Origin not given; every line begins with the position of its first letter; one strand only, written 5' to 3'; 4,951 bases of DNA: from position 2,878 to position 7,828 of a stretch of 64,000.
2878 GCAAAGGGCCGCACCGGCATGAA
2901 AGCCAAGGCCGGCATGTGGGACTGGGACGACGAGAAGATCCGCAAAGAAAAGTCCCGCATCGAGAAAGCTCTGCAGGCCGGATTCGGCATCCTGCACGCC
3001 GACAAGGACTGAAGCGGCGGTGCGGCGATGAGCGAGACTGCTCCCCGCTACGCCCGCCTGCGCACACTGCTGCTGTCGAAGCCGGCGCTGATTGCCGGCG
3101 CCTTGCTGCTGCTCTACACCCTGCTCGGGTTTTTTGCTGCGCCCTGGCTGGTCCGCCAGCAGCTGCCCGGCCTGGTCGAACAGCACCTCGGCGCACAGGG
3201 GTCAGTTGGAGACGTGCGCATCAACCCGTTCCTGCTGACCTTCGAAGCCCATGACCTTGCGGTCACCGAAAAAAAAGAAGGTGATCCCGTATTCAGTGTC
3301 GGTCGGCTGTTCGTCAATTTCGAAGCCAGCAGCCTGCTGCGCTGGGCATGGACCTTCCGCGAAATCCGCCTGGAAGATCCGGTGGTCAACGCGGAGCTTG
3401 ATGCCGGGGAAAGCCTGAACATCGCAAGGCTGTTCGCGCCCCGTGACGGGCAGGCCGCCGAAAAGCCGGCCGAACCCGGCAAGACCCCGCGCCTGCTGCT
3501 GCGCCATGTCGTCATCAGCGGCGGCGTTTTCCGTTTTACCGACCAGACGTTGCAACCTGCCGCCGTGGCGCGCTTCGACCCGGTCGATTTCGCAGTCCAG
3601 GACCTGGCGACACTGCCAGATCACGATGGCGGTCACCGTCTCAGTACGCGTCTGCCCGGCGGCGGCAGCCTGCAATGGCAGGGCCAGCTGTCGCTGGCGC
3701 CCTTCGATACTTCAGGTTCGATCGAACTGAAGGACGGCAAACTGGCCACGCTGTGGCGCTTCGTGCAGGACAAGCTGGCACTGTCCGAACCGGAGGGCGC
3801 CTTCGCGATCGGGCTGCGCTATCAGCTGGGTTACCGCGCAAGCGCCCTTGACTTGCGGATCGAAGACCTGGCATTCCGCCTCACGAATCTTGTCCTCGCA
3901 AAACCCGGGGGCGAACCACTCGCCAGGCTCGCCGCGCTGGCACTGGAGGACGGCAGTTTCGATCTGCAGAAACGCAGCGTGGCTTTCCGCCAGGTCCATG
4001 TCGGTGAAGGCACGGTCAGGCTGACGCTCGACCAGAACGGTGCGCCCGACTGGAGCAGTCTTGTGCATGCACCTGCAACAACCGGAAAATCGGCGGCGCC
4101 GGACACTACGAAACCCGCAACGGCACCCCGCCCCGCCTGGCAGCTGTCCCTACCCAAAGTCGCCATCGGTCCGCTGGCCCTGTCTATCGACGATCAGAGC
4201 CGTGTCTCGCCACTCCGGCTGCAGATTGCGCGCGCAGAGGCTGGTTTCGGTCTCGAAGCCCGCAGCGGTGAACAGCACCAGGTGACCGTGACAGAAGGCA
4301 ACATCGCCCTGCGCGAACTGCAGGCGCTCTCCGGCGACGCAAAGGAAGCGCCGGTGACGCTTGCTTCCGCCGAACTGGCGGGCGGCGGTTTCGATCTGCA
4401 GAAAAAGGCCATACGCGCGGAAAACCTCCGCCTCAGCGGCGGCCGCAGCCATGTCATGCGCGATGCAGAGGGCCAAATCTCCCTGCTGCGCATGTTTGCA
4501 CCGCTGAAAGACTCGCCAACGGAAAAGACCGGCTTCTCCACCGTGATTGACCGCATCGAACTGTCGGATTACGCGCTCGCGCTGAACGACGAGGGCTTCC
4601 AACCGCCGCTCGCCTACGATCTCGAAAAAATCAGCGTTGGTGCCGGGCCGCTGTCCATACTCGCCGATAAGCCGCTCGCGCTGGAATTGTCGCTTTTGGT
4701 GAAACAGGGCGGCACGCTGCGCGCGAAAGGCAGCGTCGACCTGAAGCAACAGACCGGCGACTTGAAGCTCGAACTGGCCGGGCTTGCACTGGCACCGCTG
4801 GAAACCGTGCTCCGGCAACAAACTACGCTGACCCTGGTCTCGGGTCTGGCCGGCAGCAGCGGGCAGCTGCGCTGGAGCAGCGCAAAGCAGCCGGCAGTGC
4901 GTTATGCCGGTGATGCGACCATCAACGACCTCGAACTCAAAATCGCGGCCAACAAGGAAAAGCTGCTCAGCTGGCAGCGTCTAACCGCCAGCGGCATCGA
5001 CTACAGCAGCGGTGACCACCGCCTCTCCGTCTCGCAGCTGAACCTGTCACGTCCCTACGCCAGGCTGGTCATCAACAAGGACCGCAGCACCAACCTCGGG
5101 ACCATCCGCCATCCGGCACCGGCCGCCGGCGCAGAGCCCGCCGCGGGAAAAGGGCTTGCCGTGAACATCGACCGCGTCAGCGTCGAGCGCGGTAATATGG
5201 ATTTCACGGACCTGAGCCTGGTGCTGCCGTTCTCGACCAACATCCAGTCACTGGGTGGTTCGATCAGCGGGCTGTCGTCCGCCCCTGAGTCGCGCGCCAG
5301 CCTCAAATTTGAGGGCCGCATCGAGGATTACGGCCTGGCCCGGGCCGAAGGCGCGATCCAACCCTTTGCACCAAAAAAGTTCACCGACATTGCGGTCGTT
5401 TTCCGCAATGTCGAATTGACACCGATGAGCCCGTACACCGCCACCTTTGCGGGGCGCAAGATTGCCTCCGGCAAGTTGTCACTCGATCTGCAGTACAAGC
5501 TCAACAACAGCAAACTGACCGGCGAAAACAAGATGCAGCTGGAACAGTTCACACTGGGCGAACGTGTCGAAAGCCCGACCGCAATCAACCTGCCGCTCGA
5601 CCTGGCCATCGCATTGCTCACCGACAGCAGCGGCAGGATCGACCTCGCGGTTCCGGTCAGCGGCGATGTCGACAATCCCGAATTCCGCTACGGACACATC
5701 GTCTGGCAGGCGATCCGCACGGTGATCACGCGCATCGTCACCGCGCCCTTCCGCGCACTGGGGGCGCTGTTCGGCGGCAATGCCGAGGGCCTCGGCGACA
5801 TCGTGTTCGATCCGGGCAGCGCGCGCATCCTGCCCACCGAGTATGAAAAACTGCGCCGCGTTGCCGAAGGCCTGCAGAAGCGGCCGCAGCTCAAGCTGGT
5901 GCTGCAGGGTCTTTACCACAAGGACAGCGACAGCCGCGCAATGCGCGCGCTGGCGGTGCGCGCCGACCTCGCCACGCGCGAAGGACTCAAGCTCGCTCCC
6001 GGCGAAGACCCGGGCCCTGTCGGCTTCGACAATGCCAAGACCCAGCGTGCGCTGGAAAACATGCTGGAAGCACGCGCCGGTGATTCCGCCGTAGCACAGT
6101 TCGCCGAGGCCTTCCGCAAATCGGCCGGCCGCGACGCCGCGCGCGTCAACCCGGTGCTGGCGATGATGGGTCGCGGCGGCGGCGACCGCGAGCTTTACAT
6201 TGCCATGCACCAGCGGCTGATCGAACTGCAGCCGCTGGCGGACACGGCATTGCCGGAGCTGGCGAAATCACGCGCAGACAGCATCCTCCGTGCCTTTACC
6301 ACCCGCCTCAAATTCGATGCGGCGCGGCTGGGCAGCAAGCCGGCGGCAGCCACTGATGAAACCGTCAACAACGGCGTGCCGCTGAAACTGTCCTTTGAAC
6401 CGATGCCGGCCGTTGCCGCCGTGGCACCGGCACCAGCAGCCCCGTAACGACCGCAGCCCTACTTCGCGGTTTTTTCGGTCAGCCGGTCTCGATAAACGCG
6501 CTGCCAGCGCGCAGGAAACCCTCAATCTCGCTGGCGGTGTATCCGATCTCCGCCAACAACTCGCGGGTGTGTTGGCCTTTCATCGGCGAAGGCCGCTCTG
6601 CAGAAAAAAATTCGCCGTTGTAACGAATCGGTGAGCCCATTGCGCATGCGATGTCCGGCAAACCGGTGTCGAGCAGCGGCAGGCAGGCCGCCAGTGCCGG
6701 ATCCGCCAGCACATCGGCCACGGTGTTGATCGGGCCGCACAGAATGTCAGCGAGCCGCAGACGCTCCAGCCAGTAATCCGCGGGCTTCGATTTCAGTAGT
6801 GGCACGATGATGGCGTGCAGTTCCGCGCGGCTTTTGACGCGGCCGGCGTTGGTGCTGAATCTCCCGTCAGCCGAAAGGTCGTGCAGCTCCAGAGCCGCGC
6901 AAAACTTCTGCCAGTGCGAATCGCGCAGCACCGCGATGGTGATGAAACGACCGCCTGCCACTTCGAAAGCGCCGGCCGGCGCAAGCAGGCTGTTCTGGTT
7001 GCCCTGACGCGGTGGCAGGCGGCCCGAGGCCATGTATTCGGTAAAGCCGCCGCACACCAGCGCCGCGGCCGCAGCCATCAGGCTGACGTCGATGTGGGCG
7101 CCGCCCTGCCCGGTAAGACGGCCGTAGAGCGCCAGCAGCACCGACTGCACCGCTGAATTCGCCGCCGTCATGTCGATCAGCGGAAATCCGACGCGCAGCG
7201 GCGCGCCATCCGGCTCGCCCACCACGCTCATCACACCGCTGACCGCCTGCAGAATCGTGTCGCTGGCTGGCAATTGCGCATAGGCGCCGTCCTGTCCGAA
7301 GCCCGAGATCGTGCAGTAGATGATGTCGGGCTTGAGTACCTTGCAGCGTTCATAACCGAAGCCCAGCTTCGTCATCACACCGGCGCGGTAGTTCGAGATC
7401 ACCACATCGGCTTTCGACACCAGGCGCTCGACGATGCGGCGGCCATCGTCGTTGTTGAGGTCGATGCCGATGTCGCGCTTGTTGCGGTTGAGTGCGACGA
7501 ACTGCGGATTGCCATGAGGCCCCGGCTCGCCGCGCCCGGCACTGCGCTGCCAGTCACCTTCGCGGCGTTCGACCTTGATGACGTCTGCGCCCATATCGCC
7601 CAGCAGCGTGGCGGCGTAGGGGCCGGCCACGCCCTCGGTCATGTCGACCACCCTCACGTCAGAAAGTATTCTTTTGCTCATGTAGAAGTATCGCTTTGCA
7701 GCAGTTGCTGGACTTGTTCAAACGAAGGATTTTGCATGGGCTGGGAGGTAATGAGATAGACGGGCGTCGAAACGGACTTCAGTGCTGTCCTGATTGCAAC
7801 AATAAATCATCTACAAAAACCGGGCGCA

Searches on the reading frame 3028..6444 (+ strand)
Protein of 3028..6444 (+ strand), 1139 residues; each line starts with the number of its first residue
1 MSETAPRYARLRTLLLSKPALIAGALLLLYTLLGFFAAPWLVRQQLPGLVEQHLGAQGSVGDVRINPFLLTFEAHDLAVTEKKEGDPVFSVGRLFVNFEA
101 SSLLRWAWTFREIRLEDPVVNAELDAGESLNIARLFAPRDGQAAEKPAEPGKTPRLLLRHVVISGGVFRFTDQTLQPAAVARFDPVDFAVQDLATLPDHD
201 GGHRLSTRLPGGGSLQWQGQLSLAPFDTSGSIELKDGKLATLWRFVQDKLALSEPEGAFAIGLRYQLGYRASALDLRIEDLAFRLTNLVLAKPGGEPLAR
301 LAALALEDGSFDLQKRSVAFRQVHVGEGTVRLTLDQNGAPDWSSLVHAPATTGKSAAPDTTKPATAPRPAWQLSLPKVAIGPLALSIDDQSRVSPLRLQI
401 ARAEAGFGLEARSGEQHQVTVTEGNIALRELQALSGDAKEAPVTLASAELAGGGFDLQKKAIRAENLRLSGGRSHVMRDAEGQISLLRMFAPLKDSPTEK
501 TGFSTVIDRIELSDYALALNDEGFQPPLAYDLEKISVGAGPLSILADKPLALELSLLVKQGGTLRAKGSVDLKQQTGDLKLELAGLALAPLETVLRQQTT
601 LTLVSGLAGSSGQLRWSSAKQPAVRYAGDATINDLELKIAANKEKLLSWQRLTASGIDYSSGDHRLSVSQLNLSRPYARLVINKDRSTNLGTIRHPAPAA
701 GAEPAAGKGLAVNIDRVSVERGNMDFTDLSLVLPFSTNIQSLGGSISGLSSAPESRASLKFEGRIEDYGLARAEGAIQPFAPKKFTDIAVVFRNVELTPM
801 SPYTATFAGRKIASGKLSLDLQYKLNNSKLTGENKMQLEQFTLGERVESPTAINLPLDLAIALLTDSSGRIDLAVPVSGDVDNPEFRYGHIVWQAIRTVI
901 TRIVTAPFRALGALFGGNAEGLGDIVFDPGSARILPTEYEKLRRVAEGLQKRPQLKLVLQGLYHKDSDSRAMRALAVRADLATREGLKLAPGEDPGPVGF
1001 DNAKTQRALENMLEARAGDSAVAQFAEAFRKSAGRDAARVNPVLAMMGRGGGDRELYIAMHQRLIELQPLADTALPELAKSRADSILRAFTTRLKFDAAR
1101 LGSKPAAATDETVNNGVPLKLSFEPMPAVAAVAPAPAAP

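Call 64: search_protein_families(library=pfam, proteins=[window:3028-6444:+], max_evalue=0.0001)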
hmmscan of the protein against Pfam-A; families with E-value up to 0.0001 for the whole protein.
window:3028-6444:+ (1139 aa): 3 families
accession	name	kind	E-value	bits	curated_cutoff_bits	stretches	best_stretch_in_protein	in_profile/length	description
PF05359.17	DUF748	-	1.8e-271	904.1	50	1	16-1101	14-1037/1037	Domain of Unknown Function (DUF748)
PF05170.20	AsmA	-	4.1e-06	26.3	29.8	0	283-391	66-175/607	AsmA family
PF13116.12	YhdP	-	6.6e-05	21.4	46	0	26-174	18-158/1224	YhdP protein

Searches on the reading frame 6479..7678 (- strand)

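Call 64: search_protein_families(library=pfam, proteins=[window:6479-7678:-], max_evalue=0.0001)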
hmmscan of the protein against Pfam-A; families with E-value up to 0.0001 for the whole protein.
window:6479-7678:- (399 aa): 1 family
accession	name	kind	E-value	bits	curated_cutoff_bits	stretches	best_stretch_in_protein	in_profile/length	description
PF02515.22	CoA_transf_3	-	6.3e-110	368.2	23.3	1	5-371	1-366/366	CoA-transferase family III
